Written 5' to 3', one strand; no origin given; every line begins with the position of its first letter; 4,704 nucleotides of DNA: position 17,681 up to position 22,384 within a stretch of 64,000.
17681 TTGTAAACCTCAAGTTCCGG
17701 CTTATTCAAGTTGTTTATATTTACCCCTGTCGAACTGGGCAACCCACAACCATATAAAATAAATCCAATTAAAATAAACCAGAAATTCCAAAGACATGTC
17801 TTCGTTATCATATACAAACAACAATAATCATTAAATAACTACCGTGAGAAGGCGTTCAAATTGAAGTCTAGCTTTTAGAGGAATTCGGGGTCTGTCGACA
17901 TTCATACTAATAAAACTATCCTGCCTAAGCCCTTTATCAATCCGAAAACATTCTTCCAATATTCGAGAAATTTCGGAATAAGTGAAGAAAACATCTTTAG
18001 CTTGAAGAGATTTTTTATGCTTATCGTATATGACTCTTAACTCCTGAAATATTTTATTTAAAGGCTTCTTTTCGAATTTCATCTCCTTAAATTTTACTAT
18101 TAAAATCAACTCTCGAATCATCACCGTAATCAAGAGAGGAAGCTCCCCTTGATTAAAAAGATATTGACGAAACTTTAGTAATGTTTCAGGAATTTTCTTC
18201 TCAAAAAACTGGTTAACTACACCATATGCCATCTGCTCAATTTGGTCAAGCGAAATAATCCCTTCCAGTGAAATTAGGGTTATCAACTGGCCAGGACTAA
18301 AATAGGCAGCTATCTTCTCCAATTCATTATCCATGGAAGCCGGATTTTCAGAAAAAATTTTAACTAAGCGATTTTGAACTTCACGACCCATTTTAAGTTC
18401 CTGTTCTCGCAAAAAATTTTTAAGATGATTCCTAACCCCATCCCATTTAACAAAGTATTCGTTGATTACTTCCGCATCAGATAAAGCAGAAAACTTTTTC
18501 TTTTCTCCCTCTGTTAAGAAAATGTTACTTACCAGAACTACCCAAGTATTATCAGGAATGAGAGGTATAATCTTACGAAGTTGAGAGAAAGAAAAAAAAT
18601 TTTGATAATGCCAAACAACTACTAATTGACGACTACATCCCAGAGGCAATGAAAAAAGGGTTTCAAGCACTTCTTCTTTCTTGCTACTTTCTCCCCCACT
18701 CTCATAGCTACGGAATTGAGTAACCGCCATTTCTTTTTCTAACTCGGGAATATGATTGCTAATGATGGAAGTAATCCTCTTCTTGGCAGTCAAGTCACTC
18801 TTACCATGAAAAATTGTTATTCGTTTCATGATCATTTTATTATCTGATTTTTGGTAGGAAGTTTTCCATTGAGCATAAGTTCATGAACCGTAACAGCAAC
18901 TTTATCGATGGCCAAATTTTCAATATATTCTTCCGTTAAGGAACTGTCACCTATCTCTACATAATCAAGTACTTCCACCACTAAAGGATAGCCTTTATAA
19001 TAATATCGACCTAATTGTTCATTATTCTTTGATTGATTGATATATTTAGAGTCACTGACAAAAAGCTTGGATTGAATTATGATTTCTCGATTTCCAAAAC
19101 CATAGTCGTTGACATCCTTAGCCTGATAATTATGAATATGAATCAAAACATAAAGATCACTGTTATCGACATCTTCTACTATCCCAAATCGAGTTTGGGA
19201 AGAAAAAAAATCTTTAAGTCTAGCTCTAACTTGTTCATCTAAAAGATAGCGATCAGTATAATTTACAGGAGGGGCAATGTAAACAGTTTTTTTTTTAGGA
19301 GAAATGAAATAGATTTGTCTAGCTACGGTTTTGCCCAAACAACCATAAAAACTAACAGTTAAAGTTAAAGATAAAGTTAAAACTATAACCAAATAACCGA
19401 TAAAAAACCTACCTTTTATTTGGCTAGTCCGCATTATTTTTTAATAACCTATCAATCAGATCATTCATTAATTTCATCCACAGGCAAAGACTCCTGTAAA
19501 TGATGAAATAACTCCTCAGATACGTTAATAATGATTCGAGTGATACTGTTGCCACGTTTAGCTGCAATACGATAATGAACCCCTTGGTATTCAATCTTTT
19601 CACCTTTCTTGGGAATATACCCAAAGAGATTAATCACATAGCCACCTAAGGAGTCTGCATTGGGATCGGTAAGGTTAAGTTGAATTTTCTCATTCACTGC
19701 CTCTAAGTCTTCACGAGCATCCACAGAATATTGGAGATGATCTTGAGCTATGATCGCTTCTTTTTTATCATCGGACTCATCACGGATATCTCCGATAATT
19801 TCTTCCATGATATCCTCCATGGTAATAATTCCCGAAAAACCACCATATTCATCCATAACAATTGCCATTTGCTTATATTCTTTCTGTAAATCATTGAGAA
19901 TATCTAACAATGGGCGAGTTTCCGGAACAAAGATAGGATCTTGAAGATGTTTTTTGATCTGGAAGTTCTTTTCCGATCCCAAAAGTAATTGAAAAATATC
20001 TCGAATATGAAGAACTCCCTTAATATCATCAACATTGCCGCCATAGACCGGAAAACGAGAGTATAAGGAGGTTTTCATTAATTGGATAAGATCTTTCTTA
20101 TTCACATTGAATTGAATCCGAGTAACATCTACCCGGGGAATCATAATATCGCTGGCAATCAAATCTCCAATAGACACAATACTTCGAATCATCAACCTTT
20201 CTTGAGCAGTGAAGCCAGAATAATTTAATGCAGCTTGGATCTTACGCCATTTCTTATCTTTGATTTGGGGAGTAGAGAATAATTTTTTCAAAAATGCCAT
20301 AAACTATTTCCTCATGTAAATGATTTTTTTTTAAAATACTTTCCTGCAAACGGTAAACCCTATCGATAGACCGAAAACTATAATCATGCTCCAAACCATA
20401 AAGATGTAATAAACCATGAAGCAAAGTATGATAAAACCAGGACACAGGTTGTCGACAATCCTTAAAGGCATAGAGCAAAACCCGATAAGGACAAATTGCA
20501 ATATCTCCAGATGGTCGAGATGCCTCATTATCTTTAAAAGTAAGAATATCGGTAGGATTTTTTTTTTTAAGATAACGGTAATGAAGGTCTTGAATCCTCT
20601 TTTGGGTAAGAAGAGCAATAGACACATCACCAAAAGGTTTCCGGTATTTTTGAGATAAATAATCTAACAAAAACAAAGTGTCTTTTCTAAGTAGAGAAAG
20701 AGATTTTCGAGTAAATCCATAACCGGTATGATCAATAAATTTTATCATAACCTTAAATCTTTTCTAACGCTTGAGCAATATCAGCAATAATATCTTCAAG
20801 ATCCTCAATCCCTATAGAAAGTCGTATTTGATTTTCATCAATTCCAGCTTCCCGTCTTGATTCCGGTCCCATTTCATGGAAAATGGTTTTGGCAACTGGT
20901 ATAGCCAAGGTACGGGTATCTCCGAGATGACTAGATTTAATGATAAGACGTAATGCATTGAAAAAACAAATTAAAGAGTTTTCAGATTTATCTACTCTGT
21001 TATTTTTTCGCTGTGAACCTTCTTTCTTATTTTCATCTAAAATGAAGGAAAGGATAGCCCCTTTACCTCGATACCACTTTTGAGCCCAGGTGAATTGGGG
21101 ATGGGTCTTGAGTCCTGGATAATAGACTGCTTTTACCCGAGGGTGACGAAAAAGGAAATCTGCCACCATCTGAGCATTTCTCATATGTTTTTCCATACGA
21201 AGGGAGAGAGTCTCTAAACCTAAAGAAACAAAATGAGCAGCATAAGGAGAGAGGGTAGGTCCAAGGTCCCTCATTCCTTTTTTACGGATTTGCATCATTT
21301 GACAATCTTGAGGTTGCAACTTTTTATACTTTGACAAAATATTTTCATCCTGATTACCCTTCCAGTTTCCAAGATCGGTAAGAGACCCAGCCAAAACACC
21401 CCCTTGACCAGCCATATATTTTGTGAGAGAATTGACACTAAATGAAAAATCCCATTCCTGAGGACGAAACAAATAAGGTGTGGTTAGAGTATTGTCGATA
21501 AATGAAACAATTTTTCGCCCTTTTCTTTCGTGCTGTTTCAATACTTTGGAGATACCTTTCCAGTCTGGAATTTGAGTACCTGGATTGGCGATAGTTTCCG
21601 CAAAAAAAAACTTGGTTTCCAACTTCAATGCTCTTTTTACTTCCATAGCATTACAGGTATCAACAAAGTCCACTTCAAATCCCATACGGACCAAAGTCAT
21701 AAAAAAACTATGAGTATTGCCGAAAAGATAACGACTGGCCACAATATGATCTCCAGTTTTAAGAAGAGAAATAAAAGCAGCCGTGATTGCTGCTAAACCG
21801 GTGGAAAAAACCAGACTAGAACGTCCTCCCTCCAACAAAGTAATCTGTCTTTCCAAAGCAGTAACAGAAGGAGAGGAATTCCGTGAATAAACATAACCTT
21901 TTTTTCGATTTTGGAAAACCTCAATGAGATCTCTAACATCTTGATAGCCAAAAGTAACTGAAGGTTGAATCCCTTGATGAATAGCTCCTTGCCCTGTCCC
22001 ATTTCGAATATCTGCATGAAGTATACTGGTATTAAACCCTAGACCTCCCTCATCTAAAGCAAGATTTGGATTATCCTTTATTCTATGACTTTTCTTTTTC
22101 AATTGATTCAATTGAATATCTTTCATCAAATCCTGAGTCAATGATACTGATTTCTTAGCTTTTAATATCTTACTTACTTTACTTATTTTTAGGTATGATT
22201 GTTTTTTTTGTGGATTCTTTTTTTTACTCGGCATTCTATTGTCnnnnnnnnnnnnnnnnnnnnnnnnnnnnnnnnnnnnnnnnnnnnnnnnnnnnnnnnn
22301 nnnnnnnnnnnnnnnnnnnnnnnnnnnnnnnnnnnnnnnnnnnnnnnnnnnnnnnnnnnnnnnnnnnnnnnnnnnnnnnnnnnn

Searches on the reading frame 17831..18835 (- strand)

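Call 28: search_protein_families(library=ncbifam, proteins=[window:17831-18835:-], max_evalue=0.001)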
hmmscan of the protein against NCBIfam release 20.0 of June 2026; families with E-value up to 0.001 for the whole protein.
window:17831-18835:- (334 aa): 1 family
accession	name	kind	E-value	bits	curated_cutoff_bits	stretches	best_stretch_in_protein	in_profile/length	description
TIGR01128.2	holA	equivalog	5.7e-32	111.3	80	1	7-305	2-300/316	DNA polymerase III subunit delta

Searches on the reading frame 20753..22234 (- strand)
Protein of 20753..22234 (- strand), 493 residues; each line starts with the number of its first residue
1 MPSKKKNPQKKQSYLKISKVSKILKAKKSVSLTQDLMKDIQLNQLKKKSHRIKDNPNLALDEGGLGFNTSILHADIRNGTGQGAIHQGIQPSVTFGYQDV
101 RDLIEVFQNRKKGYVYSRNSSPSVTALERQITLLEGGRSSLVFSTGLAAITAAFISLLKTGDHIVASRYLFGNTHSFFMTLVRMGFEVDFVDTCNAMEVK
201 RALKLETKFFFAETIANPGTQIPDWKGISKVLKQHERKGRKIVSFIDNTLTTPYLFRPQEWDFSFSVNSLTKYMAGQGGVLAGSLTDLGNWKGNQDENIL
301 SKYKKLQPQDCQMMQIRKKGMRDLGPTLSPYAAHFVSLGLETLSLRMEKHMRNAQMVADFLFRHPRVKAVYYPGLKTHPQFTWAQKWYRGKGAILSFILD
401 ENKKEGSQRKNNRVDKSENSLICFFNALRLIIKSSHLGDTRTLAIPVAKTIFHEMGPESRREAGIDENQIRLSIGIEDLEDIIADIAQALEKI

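Call 34: search_protein_families(library=pfam, proteins=[window:20753-22234:-], max_evalue=0.0001)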
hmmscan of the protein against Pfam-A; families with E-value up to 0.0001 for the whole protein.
window:20753-22234:- (493 aa): 1 family
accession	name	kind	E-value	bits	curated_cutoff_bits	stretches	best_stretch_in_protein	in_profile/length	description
PF01053.26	Cys_Met_Meta_PP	-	6.6e-99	331.5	27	1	69-491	2-381/381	Cys/Met metabolism PLP-dependent enzyme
